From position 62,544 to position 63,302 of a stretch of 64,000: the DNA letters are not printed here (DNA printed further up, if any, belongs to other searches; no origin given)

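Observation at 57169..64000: CDP-3,6-dideoxyhexose (rfbF-rfbG-[SDR]-...-cupin-rfbH) module, a Salmonella/Yersinia O-antigen-type pathway, in an archaeon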

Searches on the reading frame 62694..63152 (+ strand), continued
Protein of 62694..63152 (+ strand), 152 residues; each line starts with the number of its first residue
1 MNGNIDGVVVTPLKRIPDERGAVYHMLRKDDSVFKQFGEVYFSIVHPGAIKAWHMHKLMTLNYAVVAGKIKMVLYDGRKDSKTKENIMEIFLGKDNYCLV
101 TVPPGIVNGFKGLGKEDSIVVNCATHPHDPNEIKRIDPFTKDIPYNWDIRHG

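Call 24: find_encoding_contigs(protein=P0014, flank=10000, max_places=2)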
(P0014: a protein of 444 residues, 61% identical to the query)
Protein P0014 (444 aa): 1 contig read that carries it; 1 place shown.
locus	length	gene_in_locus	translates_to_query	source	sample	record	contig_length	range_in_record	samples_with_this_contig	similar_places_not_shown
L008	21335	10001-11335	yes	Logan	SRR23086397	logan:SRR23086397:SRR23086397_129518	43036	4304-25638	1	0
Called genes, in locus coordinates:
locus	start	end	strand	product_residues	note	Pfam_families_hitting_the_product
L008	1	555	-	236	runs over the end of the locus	PF05050:Methyltransf_21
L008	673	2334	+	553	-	PF13524:Glyco_trans_1_2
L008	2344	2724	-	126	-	-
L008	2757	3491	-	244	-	PF01370:Epimerase, PF04321:RmlD_sub_bind, PF02719:Polysacc_synt_2, PF16363:GDP_Man_Dehyd, PF07993:NAD_binding_4 (weak)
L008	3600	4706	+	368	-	PF01370:Epimerase, PF02719:Polysacc_synt_2 (weak), PF04321:RmlD_sub_bind (weak), PF05368:NmrA (weak), PF16363:GDP_Man_Dehyd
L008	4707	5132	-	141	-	-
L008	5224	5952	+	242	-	PF13489:Methyltransf_23, PF13649:Methyltransf_25 (weak), PF13847:Methyltransf_31 (faint), PF08241:Methyltransf_11, PF08242:Methyltransf_12 (weak)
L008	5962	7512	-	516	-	PF01554:MatE (faint), PF01943:Polysacc_synt, PF13440:Polysacc_synt_3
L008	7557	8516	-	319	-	PF00535:Glycos_transf_2, PF10111:Glyco_tranf_2_2, PF13641:Glyco_tranf_2_3 (weak), PF13632:Glyco_trans_2_3 (weak)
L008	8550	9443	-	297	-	PF00535:Glycos_transf_2, PF10111:Glyco_tranf_2_2 (weak)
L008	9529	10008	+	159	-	PF00908:dTDP_sugar_isom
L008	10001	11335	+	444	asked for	PF01041:DegT_DnrJ_EryC1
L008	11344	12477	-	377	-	PF01370:Epimerase, PF02719:Polysacc_synt_2, PF04321:RmlD_sub_bind, PF01073:3Beta_HSD (weak), PF16363:GDP_Man_Dehyd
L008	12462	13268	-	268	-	PF00483:NTP_transferase, PF12804:NTP_transf_3 (weak)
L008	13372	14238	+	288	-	PF01370:Epimerase, PF04321:RmlD_sub_bind (weak), PF16363:GDP_Man_Dehyd (faint)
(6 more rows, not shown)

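Call 34: search_solved_structures(query=window:62694-63152:+, max_evalue=1, show_alignments=2)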
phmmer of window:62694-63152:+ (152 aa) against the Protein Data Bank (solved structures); distinct sequences matched with E-value up to 1: 27.
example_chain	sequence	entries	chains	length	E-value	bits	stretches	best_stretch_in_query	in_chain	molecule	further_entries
3ejk_A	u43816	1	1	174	3.4e-33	118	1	5-147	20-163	dTDP Sugar Isomerase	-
2b9u_A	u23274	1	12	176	8.6e-08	35.5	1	7-128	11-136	hypothetical dTDP-4-dehydrorhamnose 3,5-epimerase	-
1wlt_A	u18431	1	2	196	1.2e-07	35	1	7-128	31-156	176aa long hypothetical dTDP-4-dehydrorhamnose 3,5-epimerase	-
4yrd_A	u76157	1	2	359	0.00033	23.8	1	17-132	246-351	Capsular polysaccharide synthesis enzyme Cap5F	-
2zkl_A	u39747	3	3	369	0.00036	23.7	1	17-132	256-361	Capsular polysaccharide synthesis enzyme Cap5F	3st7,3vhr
5buv_A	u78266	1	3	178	0.00067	22.8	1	5-133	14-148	Putative epimerase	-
23eg_A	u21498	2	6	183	0.0023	21.1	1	4-148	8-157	dTDP-4-dehydrorhamnose 3,5-epimerase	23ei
23ef_A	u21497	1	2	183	0.0023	21.1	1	4-148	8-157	dTDP-4-dehydrorhamnose 3,5-epimerase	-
9uyw_A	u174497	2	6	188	0.0025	21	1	4-148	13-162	dTDP-4-dehydrorhamnose 3,5-epimerase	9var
9j9s_A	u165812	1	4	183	0.0026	20.9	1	4-147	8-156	dTDP-4-dehydrorhamnose 3,5-epimerase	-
1ep0_A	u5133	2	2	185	0.0028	20.8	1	4-148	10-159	DTDP-6-DEOXY-D-XYLO-4-HEXULOSE 3,5-EPIMERASE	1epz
6ndr_A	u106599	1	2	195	0.0032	20.6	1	2-138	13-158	dTDP-4-dehydrorhamnose 3,5-epimerase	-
9j9q_A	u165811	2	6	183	0.0036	20.4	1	4-147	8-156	dTDP-4-dehydrorhamnose 3,5-epimerase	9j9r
9kyn_A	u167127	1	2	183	0.011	18.9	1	4-148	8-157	dTDP-4-dehydrorhamnose 3,5-epimerase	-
9j9u_A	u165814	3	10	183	0.015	18.4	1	4-147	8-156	dTDP-4-dehydrorhamnose 3,5-epimerase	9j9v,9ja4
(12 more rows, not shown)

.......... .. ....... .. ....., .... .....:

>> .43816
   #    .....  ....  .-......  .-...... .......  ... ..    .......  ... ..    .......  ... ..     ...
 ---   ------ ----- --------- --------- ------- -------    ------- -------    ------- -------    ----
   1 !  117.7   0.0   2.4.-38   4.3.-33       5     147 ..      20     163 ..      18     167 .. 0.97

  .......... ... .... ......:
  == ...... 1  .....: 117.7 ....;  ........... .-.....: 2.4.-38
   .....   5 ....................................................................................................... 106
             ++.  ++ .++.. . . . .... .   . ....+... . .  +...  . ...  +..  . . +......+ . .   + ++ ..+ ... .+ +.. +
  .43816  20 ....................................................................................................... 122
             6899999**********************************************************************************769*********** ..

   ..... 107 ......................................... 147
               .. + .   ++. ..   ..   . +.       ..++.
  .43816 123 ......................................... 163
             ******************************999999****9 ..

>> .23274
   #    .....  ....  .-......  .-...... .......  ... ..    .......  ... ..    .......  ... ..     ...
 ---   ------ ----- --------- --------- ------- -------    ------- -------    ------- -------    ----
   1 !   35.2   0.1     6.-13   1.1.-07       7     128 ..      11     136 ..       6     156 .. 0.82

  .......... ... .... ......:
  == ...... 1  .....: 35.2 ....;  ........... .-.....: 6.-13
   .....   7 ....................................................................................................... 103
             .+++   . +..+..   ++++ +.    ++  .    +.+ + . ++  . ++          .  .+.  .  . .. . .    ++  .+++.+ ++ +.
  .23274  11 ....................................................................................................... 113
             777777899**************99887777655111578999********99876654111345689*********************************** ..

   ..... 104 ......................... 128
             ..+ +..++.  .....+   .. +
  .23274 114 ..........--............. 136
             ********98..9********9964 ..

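Call 39: find_homologous_proteins(query=window:62694-63152:+, max_evalue=1e-10)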
Query window:62694-63152:+ (152 aa): 2588 proteins with E <= 1e-10 among 2593 candidates; the best 120 are listed.
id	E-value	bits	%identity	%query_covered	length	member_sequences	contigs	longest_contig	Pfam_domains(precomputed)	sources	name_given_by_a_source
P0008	7.2e-101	353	100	100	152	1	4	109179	PF00908.24,PF14667.13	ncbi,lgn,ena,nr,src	ncbi:dTDP-4-dehydrorhamnose 3,5-epimerase family protein [Candidatus Woesearchaeota archaeon]|nr:dTD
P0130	2.6e-75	270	74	97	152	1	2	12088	PF00908.24,PF14667.13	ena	-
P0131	4.2e-74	266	70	99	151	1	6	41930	PF00908.24,PF14667.13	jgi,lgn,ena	jgi:dTDP-4-dehydrorhamnose 3,5-epimerase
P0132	1.2e-71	258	70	98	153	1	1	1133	PF00908.24,PF14667.13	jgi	jgi:dTDP-4-dehydrorhamnose 3,5-epimerase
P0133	4.4e-71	256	73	97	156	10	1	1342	PF00908.24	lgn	-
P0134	2.3e-70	254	70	99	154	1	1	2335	PF00908.24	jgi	jgi:dTDP-4-dehydrorhamnose 3,5-epimerase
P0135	1.5e-69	251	71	97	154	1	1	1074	PF00908.24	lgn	-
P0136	2.8e-69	250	68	97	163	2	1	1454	PF00908.24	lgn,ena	-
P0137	3.6e-69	250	68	99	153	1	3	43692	PF00908.24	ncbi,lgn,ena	-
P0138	4.9e-69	249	70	97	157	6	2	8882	PF00908.24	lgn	-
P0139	9.2e-69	248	67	99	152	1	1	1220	PF00908.24,PF14667.13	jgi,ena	-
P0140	9.5e-69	248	69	97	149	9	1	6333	PF00908.24,PF14667.13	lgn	-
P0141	1.0e-68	248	69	97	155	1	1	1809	PF00908.24,PF14667.13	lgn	-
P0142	1.6e-68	248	68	98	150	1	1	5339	PF00908.24,PF14667.13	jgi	-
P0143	1.6e-68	248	70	97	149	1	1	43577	PF00908.24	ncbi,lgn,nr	ncbi:MAG: dTDP-4-dehydrorhamnose 3,5-epimerase family protein [Nanoarchaeota archaeon]|nr:dTDP-4-deh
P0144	2.3e-68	247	68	99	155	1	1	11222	PF05523.18,PF00908.24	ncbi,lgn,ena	-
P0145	2.9e-68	247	68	100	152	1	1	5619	PF00908.24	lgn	-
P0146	4.2e-68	246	65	100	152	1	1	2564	PF00908.24,PF14667.13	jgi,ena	-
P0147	9.0e-68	245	69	97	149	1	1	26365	PF00908.24,PF14667.13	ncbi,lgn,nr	ncbi:MAG: dTDP-4-dehydrorhamnose 3,5-epimerase family protein [Candidatus Altiarchaeota archaeon]|nr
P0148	9.0e-68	245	67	100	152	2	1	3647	PF00908.24,PF14667.13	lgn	-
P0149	1.2e-67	245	68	100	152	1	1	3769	PF00908.24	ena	-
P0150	1.3e-67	245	70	97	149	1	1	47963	PF00908.24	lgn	-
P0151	1.3e-67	245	67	97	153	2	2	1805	PF00908.24,PF14667.13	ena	-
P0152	1.5e-67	244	67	97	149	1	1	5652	PF00908.24,PF14667.13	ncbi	-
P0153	2.0e-67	244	70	97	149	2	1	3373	PF00908.24,PF14667.13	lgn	-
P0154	2.7e-67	244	66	97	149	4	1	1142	PF00908.24,PF14667.13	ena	-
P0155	4.2e-67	243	70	97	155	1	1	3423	PF00908.24,PF14667.13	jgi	jgi:dTDP-4-dehydrorhamnose 3,5-epimerase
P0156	4.5e-67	243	70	97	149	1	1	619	PF00908.24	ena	-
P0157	4.7e-67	243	66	98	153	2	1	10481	PF00908.24,PF14667.13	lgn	-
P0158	5.6e-67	243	68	97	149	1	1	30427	PF00908.24,PF14667.13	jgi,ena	-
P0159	5.8e-67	242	66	97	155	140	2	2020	PF00908.24,PF14667.13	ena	-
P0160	6.5e-67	242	66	99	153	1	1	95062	PF00908.24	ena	-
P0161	6.6e-67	242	65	97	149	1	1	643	PF00908.24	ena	-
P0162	6.7e-67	242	64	100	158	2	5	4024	PF05523.18,PF00908.24,PF14667.13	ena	-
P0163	9.2e-67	242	65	97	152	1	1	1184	PF00908.24,PF14667.13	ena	-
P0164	1.1e-66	242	68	97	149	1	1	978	PF00908.24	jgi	jgi:dTDP-4-dehydrorhamnose 3,5-epimerase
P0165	1.1e-66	242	64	100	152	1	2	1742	PF00908.24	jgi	jgi:dTDP-4-dehydrorhamnose 3,5-epimerase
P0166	1.1e-66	242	70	97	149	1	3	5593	PF00908.24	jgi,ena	-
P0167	1.1e-66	242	68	97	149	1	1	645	PF00908.24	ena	-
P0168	1.2e-66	242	69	97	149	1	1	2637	PF00908.24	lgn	-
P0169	1.2e-66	241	68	97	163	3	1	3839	PF00908.24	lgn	-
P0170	1.3e-66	241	69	98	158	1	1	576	PF00908.24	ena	-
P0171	1.6e-66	241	66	97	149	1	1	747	PF00908.24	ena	-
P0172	1.7e-66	241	69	97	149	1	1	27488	PF00908.24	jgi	jgi:dTDP-4-dehydrorhamnose 3,5-epimerase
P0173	1.8e-66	241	66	97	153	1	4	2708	PF00908.24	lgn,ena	-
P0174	1.9e-66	241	65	97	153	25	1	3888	PF00908.24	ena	-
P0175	2.0e-66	241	64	100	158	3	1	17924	PF00908.24,PF14667.13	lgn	-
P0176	2.3e-66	241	63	100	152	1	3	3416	PF00908.24,PF14667.13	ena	-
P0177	2.7e-66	240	67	97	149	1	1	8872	PF00908.24,PF14667.13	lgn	-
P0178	3.0e-66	240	64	100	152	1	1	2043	PF00908.24,PF14667.13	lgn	-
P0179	3.0e-66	240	64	99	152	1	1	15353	PF00908.24,PF14667.13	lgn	-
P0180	3.0e-66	240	68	97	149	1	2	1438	PF00908.24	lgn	-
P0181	3.1e-66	240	68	97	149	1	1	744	PF00908.24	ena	-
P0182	3.2e-66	240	68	97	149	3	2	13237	PF00908.24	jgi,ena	-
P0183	3.3e-66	240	65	98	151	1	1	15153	PF00908.24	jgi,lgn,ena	-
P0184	3.8e-66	240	65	99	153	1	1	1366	PF00908.24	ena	-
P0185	3.8e-66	240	65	97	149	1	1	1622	PF05523.18,PF00908.24,PF14667.13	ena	-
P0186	4.1e-66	240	67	97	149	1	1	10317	PF00908.24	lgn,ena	-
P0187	4.2e-66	240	67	97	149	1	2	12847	PF00908.24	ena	-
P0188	4.2e-66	240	68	97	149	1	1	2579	PF00908.24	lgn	-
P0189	4.2e-66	240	68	97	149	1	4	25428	PF05523.18,PF00908.24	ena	-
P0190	4.3e-66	240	69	97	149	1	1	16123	PF00908.24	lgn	-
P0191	5.8e-66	239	67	97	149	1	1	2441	PF00908.24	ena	-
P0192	5.9e-66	239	68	97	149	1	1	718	PF00908.24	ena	-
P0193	6.0e-66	239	68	97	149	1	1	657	PF00908.24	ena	-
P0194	6.0e-66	239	68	97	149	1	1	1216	PF00908.24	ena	-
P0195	6.6e-66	239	68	99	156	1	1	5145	PF00908.24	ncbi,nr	ncbi:MAG: dTDP-4-dehydrorhamnose 3,5-epimerase family protein [Candidatus Kerfeldbacteria bacterium]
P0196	6.7e-66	239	68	97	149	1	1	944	PF00908.24,PF14667.13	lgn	-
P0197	6.9e-66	239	68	97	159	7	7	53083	PF00908.24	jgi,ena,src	-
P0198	7.4e-66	239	63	97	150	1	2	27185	PF00908.24,PF14667.13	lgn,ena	-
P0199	7.6e-66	239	67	97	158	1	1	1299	PF00908.24,PF14667.13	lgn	-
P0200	8.0e-66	239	67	97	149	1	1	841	PF00908.24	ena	-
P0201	8.3e-66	239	68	97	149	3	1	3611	PF00908.24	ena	-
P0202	9.9e-66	238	68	97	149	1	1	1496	PF00908.24,PF14667.13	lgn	-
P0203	1.0e-65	238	67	97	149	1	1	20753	PF00908.24,PF14667.13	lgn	-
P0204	1.0e-65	238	63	100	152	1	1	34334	PF00908.24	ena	-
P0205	1.1e-65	238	66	97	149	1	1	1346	PF00908.24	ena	-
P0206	1.1e-65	238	68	97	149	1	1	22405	PF00908.24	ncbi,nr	ncbi:MAG: dTDP-4-dehydrorhamnose 3,5-epimerase [Nitrospirae bacterium]|nr:MAG: dTDP-4-dehydrorhamnos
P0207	1.1e-65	238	67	97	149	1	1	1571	PF00908.24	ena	-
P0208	1.2e-65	238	68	97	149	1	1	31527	PF00908.24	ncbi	-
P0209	1.2e-65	238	67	97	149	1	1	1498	PF05523.18,PF00908.24,PF14667.13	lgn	-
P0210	1.2e-65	238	68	97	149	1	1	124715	PF00908.24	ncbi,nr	ncbi:MAG: dTDP-4-dehydrorhamnose 3,5-epimerase family protein [Clostridia bacterium]|nr:dTDP-4-dehyd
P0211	1.2e-65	238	66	100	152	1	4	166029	PF05523.18,PF00908.24,PF14667.13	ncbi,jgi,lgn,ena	-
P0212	1.3e-65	238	64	100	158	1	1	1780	PF00908.24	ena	-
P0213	1.4e-65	238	67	97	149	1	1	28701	PF00908.24,PF14667.13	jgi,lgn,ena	-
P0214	1.5e-65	238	67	97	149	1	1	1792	PF00908.24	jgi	jgi:dTDP-4-dehydrorhamnose 3,5-epimerase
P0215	1.5e-65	238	66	97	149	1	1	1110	PF00908.24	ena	-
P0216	1.6e-65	238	68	97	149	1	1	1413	PF00908.24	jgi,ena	jgi:dTDP-4-dehydrorhamnose 3,5-epimerase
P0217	1.6e-65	238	66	97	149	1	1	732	PF00908.24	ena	-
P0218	1.7e-65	238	65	98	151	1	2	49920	PF00908.24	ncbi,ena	-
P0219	1.8e-65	238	67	97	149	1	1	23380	PF00908.24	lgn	-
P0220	1.8e-65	238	63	100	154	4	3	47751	PF00908.24,PF14667.13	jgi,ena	-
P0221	1.9e-65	238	68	97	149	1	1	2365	PF00908.24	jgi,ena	-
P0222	2.1e-65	237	67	97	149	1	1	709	PF00908.24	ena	-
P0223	2.1e-65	237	68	97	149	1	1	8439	PF00908.24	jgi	-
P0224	2.1e-65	237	67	97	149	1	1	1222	PF00908.24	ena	-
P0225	2.1e-65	237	66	97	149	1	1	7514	PF00908.24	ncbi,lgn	-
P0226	2.2e-65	237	66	97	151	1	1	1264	PF00908.24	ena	-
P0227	2.5e-65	237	68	97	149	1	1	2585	PF00908.24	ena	-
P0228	2.6e-65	237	66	96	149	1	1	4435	PF05523.18,PF00908.24,PF14667.13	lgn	-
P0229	2.6e-65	237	64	97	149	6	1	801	PF00908.24,PF14667.13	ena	-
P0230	2.8e-65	237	64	98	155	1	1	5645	PF00908.24,PF14667.13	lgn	-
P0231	2.8e-65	237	66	99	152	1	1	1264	PF00908.24,PF14667.13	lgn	-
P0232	3.0e-65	237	66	97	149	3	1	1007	PF00908.24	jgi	jgi:dTDP-4-dehydrorhamnose 3,5-epimerase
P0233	3.0e-65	237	66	97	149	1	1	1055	PF00908.24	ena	-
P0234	3.1e-65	237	69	97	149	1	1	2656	PF05523.18,PF00908.24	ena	-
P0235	3.2e-65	237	66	97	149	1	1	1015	PF00908.24,PF14667.13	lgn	-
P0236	3.3e-65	237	65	97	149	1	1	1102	PF00908.24,PF14667.13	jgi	-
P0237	3.6e-65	237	65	97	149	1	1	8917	PF05523.18,PF00908.24,PF14667.13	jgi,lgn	-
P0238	3.8e-65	237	62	100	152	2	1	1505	PF00908.24,PF14667.13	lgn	-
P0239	3.8e-65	237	64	98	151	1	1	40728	PF00908.24,PF14667.13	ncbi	-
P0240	3.9e-65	237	65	97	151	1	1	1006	PF00908.24,PF14667.13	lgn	-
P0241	4.0e-65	237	67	97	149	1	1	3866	PF00908.24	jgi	-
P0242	4.1e-65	236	67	97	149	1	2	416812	PF00908.24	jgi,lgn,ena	-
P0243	4.1e-65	236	64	99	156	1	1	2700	PF00908.24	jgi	jgi:dTDP-4-dehydrorhamnose 3,5-epimerase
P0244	4.1e-65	236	66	97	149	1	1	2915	PF00908.24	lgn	-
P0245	4.2e-65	236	66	97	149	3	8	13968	PF00908.24,PF14667.13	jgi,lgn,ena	-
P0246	4.2e-65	236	66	97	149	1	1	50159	PF05523.18,PF00908.24,PF14667.13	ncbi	-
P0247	4.3e-65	236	68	97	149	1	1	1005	PF00908.24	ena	-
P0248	4.3e-65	236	64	97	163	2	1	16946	PF05523.18,PF00908.24,PF14667.13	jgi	-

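Call 40: find_encoding_contigs(protein=P0147, flank=8000, max_places=1)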
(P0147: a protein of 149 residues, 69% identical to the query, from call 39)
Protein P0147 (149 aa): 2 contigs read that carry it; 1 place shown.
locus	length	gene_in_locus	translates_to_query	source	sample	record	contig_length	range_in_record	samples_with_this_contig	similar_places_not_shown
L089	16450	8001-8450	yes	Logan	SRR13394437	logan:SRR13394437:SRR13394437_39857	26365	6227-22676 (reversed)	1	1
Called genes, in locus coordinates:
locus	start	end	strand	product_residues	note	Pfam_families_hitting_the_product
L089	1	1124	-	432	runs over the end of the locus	PF00215:OMPdecase, PF05690:ThiG (weak), PF03737:RraA-like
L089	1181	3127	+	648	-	PF10131:PTPS_related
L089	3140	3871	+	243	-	PF00535:Glycos_transf_2, PF10111:Glyco_tranf_2_2, PF13641:Glyco_tranf_2_3 (weak)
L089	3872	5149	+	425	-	PF02737:3HCDH_N (weak), PF03446:NAD_binding_2 (faint), PF03721:UDPG_MGDP_dh_N, PF00984:UDPG_MGDP_dh, PF03720:UDPG_MGDP_dh_C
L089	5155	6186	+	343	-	PF00534:Glycos_transf_1, PF13692:Glyco_trans_1_4, PF13524:Glyco_trans_1_2 (weak)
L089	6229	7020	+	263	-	PF00483:NTP_transferase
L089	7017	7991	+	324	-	PF01073:3Beta_HSD, PF01370:Epimerase, PF02719:Polysacc_synt_2, PF04321:RmlD_sub_bind, PF05368:NmrA (weak), PF16363:GDP_Man_Dehyd, PF07993:NAD_binding_4 (faint)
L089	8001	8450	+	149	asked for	PF00908:dTDP_sugar_isom, PF14667:Polysacc_synt_C (weak)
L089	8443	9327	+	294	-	PF01370:Epimerase, PF04321:RmlD_sub_bind, PF07993:NAD_binding_4 (faint), PF16363:GDP_Man_Dehyd, PF01073:3Beta_HSD (weak), PF02719:Polysacc_synt_2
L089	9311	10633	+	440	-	PF01041:DegT_DnrJ_EryC1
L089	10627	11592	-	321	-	PF13524:Glyco_trans_1_2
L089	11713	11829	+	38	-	-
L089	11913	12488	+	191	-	PF13580:SIS_2, PF01380:SIS (weak)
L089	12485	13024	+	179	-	PF00702:Hydrolase (faint), PF08645:PNK3P, PF13419:HAD_2, PF13242:Hydrolase_like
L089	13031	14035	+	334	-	PF00294:PfkB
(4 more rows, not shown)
